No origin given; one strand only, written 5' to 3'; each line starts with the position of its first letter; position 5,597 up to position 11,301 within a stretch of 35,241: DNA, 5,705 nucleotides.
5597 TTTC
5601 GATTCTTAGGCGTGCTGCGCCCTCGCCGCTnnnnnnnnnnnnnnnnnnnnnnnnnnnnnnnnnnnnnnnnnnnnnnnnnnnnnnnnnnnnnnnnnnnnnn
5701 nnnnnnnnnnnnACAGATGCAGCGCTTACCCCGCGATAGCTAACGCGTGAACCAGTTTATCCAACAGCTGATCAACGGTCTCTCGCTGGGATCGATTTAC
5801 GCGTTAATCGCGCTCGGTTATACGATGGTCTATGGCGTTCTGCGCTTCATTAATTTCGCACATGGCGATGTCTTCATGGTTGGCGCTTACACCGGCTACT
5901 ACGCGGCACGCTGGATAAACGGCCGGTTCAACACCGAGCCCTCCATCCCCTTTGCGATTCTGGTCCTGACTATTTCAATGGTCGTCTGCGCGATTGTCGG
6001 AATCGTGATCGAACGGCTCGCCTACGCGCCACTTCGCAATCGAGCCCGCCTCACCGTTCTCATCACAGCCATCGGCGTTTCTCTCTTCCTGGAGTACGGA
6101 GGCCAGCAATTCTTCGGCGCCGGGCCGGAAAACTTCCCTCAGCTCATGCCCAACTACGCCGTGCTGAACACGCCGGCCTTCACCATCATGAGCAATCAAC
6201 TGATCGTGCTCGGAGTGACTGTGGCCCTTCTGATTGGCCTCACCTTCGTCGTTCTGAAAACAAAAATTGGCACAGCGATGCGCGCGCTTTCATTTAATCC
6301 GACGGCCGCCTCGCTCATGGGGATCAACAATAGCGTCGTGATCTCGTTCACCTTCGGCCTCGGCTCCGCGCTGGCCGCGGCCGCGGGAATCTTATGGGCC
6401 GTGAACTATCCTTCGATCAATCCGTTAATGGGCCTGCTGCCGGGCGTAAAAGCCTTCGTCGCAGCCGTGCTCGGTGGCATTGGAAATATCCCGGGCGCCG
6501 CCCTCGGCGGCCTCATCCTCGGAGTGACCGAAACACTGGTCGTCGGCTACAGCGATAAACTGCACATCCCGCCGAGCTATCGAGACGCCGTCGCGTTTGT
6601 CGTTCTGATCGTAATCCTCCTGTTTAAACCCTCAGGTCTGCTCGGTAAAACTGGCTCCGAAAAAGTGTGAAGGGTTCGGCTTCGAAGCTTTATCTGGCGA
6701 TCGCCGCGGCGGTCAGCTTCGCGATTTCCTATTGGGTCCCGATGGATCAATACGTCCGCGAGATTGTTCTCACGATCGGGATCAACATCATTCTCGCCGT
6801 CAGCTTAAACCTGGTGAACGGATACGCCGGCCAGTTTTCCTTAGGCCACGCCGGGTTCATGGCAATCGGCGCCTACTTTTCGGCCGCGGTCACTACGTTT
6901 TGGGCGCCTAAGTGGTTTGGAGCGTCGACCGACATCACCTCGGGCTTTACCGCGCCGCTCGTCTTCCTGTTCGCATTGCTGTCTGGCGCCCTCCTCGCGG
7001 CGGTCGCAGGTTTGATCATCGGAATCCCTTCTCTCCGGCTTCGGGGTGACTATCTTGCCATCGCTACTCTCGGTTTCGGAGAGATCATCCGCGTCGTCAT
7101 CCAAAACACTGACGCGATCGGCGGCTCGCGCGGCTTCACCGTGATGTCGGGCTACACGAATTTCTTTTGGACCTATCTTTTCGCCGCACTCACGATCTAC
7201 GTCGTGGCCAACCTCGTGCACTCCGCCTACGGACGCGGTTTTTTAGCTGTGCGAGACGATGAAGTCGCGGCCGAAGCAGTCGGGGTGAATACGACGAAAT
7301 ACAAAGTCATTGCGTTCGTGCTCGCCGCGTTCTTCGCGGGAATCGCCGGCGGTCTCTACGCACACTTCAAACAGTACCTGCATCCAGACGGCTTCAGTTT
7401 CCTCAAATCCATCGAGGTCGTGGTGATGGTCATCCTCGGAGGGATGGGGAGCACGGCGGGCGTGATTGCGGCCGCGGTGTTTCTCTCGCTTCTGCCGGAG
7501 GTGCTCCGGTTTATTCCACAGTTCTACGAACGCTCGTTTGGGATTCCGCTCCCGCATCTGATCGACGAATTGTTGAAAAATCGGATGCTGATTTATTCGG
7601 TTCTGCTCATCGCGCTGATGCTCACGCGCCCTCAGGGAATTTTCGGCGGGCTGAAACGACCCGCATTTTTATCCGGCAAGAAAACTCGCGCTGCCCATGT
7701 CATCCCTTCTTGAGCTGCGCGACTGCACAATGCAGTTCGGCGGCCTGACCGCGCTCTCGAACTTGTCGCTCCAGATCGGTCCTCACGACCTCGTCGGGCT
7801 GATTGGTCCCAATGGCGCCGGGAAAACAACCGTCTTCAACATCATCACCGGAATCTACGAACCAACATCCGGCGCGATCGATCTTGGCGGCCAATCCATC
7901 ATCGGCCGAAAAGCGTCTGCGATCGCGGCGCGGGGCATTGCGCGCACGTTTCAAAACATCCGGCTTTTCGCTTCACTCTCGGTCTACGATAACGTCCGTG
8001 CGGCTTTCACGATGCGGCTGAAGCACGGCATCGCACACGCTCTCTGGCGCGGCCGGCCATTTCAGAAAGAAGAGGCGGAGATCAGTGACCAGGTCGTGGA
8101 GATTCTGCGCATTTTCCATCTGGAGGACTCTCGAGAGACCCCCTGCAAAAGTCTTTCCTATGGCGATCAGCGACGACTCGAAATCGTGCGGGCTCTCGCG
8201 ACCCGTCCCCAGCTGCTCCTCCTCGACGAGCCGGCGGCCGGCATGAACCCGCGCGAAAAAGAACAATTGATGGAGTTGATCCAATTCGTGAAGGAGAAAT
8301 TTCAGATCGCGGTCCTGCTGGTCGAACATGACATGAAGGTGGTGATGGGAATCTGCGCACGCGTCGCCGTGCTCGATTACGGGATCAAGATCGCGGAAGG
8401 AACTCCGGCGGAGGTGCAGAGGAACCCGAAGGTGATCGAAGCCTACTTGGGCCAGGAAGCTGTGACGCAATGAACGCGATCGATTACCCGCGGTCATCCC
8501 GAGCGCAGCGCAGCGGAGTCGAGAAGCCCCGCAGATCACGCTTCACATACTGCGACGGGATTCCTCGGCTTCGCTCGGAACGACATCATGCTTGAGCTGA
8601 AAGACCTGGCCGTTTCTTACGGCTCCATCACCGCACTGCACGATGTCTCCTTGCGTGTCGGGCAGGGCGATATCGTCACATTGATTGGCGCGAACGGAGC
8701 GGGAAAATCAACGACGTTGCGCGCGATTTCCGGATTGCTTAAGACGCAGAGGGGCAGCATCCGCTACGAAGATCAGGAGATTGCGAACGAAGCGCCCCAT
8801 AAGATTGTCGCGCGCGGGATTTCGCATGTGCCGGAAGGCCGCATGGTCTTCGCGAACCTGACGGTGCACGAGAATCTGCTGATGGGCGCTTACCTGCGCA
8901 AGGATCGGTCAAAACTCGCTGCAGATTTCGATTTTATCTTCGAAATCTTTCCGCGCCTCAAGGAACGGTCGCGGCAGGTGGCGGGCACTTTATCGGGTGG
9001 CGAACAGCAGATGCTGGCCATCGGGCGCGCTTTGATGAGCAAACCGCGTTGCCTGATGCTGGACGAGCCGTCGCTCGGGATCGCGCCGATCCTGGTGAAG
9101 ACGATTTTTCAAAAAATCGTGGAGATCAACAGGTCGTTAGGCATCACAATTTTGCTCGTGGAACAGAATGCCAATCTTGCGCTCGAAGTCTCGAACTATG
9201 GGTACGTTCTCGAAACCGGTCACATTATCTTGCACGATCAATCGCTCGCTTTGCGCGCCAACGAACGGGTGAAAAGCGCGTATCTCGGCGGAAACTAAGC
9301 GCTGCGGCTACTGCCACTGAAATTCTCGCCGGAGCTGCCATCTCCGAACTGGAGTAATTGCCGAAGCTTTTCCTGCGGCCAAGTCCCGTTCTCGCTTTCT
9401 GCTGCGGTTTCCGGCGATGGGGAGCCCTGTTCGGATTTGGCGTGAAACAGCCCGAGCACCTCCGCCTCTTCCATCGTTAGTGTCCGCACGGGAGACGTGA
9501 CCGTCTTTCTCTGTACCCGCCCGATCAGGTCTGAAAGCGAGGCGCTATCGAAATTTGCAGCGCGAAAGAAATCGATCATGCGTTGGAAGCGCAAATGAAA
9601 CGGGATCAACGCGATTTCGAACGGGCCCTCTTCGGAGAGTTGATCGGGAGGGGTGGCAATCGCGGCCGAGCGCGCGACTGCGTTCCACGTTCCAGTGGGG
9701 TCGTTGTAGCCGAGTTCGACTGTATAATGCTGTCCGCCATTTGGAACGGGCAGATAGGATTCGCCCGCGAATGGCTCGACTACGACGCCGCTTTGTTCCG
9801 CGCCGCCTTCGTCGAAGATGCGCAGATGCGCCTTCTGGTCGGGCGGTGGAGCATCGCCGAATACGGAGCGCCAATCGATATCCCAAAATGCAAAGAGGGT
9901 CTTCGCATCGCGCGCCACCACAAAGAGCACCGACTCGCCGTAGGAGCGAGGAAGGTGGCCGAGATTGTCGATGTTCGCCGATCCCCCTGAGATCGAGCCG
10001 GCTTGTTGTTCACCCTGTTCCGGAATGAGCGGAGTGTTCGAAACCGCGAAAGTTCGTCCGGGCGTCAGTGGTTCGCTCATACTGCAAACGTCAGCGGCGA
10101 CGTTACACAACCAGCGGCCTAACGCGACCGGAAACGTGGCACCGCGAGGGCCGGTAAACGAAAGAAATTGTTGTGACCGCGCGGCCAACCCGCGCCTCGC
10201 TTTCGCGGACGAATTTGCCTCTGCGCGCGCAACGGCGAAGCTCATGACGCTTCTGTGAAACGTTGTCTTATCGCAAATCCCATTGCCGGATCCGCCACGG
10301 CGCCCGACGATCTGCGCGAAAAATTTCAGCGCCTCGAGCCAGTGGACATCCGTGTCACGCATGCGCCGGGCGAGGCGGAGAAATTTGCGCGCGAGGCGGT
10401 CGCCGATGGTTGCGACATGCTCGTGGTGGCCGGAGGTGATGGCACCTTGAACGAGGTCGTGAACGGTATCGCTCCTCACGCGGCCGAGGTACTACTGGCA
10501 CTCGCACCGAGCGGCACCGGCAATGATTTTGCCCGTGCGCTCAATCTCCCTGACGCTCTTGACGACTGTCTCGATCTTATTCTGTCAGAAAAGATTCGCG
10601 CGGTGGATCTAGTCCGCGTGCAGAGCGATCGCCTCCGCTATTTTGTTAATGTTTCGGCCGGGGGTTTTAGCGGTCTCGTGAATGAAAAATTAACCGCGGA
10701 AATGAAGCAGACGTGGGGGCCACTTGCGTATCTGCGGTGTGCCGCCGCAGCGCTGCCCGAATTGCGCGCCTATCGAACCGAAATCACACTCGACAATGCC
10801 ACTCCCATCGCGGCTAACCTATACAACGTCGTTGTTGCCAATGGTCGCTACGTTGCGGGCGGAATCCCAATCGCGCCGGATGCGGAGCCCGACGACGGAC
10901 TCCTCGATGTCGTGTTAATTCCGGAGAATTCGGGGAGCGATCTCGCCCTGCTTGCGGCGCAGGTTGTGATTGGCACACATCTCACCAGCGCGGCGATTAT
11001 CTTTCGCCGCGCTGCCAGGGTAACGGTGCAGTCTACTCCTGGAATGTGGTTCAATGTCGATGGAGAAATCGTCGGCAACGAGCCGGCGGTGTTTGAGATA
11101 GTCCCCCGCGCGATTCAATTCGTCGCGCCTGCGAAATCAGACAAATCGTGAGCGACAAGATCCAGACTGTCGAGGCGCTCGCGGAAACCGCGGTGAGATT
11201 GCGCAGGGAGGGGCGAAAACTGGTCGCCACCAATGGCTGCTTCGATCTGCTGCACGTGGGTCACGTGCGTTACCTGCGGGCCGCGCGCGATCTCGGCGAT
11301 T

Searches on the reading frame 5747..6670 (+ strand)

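Call 25: search_protein_families(library=pfam, proteins=[window:5747-6670:+], max_evalue=0.0001)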
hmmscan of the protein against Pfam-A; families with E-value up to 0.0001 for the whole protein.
window:5747-6670:+ (307 aa): 1 family
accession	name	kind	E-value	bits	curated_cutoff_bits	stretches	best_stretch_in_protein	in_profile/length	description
PF02653.21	BPD_transp_2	-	6.8e-43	147.2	26.8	1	8-291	2-269/269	Branched-chain amino acid transport system / permease component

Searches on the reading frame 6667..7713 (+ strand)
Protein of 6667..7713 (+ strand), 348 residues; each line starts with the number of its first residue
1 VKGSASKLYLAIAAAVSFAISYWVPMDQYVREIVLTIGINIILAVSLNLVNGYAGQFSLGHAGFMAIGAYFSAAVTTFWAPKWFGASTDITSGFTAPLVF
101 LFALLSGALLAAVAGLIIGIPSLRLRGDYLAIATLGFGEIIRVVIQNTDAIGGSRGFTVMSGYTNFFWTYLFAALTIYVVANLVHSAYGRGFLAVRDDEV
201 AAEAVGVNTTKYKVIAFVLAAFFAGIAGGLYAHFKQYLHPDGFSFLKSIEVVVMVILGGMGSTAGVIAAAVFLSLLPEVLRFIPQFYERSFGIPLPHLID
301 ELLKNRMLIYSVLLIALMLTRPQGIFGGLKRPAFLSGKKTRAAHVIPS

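Call 25: search_protein_families(library=pfam, proteins=[window:6667-7713:+], max_evalue=0.0001)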
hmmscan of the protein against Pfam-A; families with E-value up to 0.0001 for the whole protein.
window:6667-7713:+ (348 aa): 1 family
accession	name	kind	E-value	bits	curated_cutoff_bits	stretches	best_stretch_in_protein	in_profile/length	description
PF02653.21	BPD_transp_2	-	2.1e-43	148.8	26.8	1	32-316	4-267/269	Branched-chain amino acid transport system / permease component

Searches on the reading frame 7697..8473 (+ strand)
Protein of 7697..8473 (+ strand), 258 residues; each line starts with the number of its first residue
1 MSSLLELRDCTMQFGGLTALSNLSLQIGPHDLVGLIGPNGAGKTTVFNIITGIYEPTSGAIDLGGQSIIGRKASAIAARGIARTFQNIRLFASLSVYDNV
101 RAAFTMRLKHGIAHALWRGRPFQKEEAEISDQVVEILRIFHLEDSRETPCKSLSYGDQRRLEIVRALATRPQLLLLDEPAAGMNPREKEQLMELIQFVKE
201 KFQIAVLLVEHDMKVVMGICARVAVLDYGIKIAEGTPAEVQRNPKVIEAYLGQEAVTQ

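Call 25: search_protein_families(library=pfam, proteins=[window:7697-8473:+], max_evalue=0.0001)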
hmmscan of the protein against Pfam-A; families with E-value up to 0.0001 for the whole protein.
window:7697-8473:+ (258 aa): 3 families
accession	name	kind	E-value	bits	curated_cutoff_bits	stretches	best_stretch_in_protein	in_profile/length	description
PF00005.33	ABC_tran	-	7.7e-32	111.2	25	1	20-180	1-136/137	ABC transporter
PF12399.14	BCA_ABC_TP_C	-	1.2e-14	54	25.5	1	231-255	2-26/27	Branched-chain amino acid ATP-binding cassette transporter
PF13304.12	AAA_21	-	1.3e-10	42.3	27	1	124-203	220-292/304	AAA domain, putative AbiEii toxin, Type IV TA system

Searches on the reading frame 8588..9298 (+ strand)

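Call 25: search_protein_families(library=pfam, proteins=[window:8588-9298:+], max_evalue=0.0001)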
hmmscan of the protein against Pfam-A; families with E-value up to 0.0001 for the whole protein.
window:8588-9298:+ (236 aa): 4 families
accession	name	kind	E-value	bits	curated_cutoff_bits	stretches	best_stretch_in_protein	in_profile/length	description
PF00005.33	ABC_tran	-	6.3e-31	108.2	25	1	17-162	1-136/137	ABC transporter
PF13304.12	AAA_21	-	1.8e-08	35.2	27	1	30-73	2-45/304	AAA domain, putative AbiEii toxin, Type IV TA system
PF13555.12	AAA_29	-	7.1e-05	22.9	27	0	19-60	14-54/61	P-loop containing region of AAA domain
PF13514.12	AAA_27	-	8e-05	22.7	22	0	10-51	10-50/206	AAA domain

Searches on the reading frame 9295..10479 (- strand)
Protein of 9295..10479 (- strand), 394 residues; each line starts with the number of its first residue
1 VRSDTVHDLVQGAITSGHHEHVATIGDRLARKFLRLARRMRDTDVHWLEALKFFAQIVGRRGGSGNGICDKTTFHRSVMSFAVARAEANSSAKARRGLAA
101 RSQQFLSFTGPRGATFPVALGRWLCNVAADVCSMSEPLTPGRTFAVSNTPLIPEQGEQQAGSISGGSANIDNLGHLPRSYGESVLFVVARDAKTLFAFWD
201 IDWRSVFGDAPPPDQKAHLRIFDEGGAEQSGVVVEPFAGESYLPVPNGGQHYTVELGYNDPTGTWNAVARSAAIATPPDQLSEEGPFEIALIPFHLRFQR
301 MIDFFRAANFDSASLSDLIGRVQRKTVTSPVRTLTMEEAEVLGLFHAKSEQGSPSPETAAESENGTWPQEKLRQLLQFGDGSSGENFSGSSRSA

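Call 25: search_protein_families(library=pfam, proteins=[window:9295-10479:-], max_evalue=0.0001)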
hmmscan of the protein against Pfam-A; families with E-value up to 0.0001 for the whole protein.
window:9295-10479:- (394 aa): 1 family
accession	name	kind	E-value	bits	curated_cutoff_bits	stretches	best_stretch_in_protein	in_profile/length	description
PF16258.11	DUF4912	-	1.2e-17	64.7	29.4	1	180-283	1-114/118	Domain of unknown function (DUF4912)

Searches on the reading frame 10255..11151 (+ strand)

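Call 25: search_protein_families(library=pfam, proteins=[window:10255-11151:+], max_evalue=0.0001)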
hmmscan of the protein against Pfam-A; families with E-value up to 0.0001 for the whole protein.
window:10255-11151:+ (298 aa): 2 families
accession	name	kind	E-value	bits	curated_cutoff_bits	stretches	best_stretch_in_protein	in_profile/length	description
PF00781.29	DAGK_cat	-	3.8e-29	101.3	23.6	1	4-122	3-125/125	Diacylglycerol kinase catalytic domain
PF19279.4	YegS_C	-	9.3e-29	100.6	27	1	137-290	6-157/158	YegS C-terminal NAD kinase beta sandwich-like domain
